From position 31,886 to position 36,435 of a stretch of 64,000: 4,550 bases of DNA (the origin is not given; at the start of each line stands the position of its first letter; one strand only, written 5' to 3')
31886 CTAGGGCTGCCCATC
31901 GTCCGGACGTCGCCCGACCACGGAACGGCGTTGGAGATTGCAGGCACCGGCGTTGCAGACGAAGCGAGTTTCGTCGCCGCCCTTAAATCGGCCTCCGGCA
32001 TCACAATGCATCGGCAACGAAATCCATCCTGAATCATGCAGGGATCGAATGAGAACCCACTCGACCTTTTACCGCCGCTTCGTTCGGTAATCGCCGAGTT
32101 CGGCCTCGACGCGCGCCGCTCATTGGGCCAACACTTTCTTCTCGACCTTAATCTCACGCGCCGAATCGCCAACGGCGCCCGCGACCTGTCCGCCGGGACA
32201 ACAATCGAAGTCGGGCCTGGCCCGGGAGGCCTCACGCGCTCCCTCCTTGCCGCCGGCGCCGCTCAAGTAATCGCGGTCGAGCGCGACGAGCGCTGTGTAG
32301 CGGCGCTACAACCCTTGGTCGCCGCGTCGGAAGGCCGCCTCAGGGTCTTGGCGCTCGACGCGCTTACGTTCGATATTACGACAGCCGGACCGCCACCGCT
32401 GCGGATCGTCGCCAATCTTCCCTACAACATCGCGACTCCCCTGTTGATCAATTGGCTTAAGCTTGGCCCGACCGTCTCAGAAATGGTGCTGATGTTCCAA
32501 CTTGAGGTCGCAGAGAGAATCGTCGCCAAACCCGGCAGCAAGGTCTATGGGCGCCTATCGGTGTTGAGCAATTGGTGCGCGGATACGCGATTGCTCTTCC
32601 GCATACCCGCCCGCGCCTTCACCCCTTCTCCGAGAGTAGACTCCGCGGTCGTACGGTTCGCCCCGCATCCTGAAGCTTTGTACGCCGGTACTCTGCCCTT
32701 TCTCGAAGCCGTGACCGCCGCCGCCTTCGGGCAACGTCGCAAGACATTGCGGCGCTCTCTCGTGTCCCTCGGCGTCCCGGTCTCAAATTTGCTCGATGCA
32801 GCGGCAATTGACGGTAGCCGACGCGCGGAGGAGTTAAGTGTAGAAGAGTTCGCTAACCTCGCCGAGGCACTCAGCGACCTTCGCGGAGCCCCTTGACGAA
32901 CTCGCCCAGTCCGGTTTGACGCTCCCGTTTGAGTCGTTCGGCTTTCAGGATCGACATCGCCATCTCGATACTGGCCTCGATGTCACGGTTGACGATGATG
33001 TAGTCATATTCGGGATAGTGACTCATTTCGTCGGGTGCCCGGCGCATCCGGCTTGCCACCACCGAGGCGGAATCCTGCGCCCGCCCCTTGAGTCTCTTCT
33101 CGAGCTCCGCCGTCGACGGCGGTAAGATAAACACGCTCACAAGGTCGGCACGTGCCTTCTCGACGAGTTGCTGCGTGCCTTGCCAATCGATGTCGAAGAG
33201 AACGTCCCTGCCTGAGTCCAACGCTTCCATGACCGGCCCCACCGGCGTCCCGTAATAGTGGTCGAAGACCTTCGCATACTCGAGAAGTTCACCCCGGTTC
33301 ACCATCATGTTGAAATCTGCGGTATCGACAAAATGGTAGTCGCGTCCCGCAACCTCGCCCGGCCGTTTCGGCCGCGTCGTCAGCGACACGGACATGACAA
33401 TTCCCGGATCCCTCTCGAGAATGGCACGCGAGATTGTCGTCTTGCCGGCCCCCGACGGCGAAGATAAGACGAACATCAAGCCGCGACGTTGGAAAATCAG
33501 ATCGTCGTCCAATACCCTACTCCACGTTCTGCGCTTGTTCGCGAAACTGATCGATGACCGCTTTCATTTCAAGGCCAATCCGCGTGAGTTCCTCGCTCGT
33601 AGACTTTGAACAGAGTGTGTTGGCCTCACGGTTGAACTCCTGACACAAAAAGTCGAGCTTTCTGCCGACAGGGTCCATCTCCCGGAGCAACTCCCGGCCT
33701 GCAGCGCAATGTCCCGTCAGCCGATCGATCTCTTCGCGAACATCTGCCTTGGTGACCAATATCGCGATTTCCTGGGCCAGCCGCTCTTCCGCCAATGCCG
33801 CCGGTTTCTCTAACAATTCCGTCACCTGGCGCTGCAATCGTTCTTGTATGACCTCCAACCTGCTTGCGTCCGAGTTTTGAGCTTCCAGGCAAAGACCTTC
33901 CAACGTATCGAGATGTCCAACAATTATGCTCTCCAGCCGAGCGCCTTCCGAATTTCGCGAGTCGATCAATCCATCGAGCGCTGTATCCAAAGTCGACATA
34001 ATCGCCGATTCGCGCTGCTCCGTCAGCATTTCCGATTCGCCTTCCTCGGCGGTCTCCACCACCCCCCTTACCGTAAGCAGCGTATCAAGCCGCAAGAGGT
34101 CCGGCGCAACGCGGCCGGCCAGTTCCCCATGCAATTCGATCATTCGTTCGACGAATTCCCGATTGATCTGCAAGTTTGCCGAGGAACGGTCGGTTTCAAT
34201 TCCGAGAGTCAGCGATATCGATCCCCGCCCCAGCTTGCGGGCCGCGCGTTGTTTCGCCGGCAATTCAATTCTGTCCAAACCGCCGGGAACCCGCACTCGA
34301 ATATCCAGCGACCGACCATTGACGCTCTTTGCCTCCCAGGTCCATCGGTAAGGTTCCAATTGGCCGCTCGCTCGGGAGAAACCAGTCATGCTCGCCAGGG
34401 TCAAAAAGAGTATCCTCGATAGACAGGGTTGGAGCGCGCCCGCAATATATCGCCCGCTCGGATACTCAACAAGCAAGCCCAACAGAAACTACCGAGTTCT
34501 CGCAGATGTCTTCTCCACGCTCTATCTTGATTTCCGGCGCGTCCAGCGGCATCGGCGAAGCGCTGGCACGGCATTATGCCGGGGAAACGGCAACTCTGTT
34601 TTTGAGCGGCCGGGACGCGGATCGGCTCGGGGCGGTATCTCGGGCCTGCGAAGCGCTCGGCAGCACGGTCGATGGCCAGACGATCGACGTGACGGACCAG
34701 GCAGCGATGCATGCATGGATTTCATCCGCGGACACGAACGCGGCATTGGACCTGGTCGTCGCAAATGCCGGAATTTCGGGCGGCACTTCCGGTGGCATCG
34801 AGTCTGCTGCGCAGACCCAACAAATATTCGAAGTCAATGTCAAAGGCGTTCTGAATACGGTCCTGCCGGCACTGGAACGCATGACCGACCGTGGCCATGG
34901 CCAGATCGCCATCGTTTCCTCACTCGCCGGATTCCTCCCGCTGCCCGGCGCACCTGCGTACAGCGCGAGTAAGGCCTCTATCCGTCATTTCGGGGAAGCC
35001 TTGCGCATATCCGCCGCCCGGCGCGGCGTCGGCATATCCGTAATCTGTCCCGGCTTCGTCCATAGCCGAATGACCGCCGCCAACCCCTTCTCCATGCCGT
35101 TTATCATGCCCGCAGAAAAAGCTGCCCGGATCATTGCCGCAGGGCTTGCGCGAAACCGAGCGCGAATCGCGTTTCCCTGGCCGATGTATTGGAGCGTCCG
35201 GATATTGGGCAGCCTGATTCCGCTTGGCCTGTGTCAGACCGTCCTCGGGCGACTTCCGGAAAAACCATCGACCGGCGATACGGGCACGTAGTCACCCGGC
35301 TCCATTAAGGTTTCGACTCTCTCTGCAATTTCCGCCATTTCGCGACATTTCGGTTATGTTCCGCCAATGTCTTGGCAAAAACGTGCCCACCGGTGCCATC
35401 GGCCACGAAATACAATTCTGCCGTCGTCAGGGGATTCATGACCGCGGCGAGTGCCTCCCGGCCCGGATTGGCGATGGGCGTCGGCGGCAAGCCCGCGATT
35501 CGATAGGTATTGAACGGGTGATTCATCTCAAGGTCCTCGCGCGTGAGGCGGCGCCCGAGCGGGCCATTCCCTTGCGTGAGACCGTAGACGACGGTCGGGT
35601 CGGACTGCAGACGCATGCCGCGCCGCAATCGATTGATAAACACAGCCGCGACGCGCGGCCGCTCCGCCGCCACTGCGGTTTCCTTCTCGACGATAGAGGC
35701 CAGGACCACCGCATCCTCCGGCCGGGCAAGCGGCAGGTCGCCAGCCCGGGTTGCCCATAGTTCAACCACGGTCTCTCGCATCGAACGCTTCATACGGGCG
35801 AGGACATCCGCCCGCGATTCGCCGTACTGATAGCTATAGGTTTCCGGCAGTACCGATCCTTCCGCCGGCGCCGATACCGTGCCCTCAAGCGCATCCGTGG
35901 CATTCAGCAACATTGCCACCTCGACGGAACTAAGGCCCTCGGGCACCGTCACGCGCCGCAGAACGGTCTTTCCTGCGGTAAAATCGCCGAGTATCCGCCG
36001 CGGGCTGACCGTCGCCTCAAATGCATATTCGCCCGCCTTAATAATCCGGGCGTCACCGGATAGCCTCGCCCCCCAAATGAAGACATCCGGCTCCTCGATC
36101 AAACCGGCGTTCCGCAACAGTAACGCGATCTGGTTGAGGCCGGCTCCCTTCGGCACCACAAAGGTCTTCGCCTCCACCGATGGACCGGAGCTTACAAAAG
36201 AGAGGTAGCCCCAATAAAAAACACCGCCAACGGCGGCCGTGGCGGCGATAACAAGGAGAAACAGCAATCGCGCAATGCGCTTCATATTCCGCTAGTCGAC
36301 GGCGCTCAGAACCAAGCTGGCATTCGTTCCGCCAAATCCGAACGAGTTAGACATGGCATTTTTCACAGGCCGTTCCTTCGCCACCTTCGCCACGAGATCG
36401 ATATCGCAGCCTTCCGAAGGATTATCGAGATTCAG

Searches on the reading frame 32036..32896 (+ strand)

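Call 38: search_protein_families(library=pfam, proteins=[window:32036-32896:+], max_evalue=0.001)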
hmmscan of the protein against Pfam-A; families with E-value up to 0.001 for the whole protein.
window:32036-32896:+ (286 aa): 1 family
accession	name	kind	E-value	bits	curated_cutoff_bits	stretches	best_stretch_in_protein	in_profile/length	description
PF00398.26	RrnaAD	-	1.4e-51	175.6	24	1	25-279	3-261/263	Ribosomal RNA adenine dimethylase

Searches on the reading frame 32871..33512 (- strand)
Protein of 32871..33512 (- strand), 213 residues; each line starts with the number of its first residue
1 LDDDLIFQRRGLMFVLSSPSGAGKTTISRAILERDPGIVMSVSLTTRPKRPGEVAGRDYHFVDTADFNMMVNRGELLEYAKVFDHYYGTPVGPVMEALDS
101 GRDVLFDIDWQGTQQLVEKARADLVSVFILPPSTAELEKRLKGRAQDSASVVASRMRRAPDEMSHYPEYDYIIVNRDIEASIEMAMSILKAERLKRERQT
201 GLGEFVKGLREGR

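Call 38: search_protein_families(library=pfam, proteins=[window:32871-33512:-], max_evalue=0.001)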
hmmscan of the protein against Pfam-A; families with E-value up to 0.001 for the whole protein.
window:32871-33512:- (213 aa): 1 family
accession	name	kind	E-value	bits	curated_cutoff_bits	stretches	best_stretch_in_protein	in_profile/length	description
PF00625.27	Guanylate_kin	-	5.9e-47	160.1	25.2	1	14-191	5-181/182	Guanylate kinase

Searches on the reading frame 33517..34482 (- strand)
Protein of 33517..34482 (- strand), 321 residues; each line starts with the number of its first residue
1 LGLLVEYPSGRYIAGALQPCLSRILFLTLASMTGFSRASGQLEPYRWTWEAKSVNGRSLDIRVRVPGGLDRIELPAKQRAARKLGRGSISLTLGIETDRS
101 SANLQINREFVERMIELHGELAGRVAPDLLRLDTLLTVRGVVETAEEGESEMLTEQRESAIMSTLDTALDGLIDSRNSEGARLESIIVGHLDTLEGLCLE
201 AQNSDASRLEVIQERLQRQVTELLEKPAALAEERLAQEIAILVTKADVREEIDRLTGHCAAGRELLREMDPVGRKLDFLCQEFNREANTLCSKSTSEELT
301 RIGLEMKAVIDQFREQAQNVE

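Call 38: search_protein_families(library=pfam, proteins=[window:33517-34482:-], max_evalue=0.001)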
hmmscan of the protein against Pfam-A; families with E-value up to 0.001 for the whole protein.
window:33517-34482:- (321 aa): 2 families
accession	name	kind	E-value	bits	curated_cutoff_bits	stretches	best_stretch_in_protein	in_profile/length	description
PF08340.16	YicC-like_C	-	1.2e-38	132.4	27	1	205-321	5-120/120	Endoribonuclease YicC-like, C-terminal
PF03755.18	YicC-like_N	-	5.1e-34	118.4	25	1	30-184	2-155/156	Endoribonuclease YicC-like, N-terminal region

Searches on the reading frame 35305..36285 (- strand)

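Call 38: search_protein_families(library=pfam, proteins=[window:35305-36285:-], max_evalue=0.001)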
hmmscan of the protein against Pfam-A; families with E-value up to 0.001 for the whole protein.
window:35305-36285:- (326 aa): 1 family
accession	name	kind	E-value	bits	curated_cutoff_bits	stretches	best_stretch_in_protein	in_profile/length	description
PF02618.21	YceG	-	1.4e-81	274.4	32.4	1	42-316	1-275/275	YceG-like family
